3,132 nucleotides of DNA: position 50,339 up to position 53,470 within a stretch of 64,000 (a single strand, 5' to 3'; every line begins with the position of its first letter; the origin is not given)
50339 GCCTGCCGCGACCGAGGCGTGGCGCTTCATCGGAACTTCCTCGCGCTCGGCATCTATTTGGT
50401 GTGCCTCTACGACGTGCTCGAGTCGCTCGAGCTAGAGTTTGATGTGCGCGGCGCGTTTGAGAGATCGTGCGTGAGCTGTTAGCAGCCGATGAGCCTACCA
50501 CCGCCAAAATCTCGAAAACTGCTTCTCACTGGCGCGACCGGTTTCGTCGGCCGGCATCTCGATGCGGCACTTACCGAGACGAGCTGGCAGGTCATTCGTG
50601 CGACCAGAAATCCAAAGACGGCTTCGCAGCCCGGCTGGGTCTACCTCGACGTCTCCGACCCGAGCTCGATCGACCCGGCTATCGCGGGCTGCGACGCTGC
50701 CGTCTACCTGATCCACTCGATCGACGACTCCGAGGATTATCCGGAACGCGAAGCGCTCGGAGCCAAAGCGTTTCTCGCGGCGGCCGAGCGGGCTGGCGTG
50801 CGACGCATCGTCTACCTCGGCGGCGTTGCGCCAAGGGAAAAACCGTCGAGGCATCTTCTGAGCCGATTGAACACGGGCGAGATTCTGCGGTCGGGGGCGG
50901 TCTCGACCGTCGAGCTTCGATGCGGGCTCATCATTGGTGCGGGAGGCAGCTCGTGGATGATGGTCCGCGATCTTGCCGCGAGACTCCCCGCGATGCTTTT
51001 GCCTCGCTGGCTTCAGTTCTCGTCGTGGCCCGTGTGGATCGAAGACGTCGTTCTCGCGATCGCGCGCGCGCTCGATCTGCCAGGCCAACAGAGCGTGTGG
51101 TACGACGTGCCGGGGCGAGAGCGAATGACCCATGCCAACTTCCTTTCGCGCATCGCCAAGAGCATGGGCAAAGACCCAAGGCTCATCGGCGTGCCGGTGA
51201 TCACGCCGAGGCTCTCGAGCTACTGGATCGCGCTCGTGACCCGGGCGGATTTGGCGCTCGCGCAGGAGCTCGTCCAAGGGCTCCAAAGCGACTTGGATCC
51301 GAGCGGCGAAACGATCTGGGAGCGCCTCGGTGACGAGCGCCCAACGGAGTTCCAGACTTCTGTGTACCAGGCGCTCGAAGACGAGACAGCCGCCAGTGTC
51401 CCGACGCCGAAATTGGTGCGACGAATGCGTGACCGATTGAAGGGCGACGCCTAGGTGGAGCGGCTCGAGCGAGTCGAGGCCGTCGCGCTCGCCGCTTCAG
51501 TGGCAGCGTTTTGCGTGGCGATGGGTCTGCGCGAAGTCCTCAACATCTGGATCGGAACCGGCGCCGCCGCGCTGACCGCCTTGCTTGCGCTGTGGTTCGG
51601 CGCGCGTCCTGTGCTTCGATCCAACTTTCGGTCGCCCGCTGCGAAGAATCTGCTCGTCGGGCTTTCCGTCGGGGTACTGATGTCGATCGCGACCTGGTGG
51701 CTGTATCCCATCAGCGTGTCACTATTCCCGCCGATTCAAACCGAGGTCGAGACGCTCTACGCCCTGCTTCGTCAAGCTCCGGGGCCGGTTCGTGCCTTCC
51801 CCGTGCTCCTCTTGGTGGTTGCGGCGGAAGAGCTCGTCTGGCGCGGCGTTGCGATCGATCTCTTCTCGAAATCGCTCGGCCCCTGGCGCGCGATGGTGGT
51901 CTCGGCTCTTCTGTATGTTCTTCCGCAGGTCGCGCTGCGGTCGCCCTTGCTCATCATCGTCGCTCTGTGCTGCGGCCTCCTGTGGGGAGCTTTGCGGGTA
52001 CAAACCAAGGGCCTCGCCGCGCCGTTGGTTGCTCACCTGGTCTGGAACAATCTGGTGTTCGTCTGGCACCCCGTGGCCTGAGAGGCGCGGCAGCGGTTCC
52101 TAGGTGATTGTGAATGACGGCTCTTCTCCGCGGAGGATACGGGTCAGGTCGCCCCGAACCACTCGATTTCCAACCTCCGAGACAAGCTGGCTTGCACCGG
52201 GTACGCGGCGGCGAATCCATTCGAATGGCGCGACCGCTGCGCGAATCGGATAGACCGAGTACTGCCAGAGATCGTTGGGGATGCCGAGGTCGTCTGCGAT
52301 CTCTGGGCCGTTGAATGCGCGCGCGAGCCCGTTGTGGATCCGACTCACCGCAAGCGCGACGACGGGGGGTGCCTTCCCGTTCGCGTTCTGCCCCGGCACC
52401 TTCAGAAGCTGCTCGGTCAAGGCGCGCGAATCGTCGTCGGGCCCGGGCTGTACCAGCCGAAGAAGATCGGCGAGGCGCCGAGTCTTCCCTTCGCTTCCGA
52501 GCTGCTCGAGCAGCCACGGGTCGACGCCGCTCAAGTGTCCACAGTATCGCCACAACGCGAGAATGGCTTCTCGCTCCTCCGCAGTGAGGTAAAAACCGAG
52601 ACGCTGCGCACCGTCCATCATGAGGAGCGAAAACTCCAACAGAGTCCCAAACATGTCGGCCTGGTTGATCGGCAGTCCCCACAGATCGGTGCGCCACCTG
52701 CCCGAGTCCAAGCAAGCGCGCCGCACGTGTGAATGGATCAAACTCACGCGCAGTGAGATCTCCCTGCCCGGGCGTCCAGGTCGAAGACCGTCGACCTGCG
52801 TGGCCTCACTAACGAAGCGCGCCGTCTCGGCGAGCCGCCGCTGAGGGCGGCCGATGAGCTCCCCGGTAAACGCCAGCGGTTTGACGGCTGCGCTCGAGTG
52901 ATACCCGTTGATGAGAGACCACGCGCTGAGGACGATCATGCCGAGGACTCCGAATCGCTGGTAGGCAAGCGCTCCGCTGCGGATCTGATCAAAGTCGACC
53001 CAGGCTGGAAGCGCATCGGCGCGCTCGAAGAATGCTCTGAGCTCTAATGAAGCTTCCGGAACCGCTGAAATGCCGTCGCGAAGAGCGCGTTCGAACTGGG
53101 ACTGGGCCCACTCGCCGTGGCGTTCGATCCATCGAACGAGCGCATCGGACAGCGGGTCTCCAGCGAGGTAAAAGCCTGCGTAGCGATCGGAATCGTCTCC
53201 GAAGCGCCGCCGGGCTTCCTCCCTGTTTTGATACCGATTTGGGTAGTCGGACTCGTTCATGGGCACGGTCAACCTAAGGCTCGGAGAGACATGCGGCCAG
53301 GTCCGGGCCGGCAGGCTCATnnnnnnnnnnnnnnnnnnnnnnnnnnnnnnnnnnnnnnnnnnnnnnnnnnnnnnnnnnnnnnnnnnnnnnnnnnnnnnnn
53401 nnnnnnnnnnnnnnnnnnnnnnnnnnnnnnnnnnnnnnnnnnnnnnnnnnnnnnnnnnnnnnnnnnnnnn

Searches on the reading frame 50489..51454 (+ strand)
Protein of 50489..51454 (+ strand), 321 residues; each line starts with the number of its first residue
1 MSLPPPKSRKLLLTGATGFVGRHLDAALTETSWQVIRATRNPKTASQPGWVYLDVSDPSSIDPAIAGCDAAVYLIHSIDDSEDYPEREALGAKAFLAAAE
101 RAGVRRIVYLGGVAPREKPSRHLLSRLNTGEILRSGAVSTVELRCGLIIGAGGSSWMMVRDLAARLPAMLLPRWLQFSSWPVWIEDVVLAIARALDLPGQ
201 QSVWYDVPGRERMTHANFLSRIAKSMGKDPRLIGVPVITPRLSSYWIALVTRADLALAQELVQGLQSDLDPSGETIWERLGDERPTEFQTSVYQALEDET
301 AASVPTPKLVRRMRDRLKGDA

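Call 6: search_protein_families(library=pfam, proteins=[window:50489-51454:+], max_evalue=0.001)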
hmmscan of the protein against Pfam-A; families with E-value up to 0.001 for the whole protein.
window:50489-51454:+ (321 aa): 5 families
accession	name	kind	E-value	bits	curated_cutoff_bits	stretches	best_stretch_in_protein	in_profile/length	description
PF13460.12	NAD_binding_10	-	3.7e-14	53.4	27.2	1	15-116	1-102/184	NAD(P)H-binding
PF01370.27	Epimerase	-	7e-12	45.7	20.9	1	12-113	2-116/240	NAD dependent epimerase/dehydratase family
PF05368.20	NmrA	-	3.5e-06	27.3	27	1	9-110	3-105/298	NmrA-like family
PF01073.25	3Beta_HSD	-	9.1e-05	22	22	1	13-110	2-114/280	3-beta hydroxysteroid dehydrogenase/isomerase family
PF04321.23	RmlD_sub_bind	-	0.0008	19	27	0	10-70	2-52/287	RmlD substrate binding domain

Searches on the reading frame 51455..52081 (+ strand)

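Call 6: search_protein_families(library=pfam, proteins=[window:51455-52081:+], max_evalue=0.001)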
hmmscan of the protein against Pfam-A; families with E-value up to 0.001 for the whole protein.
window:51455-52081:+ (208 aa): 1 family
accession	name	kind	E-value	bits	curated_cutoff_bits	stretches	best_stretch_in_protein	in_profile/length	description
PF02517.21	Rce1-like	-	1.8e-15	57.4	22.4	1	114-198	8-91/93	Type II CAAX prenyl endopeptidase Rce1-like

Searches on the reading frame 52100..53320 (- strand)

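Call 6: search_protein_families(library=pfam, proteins=[window:52100-53320:-], max_evalue=0.001)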
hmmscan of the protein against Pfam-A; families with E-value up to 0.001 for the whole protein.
window:52100-53320:- (406 aa): 1 family
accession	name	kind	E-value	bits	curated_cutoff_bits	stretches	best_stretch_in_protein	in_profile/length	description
PF09995.15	MPAB_Lcp_cat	-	7.8e-23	82.2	23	1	135-352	14-214/231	ER-bound oxygenase mpaB/B'/Rubber oxygenase, catalytic domain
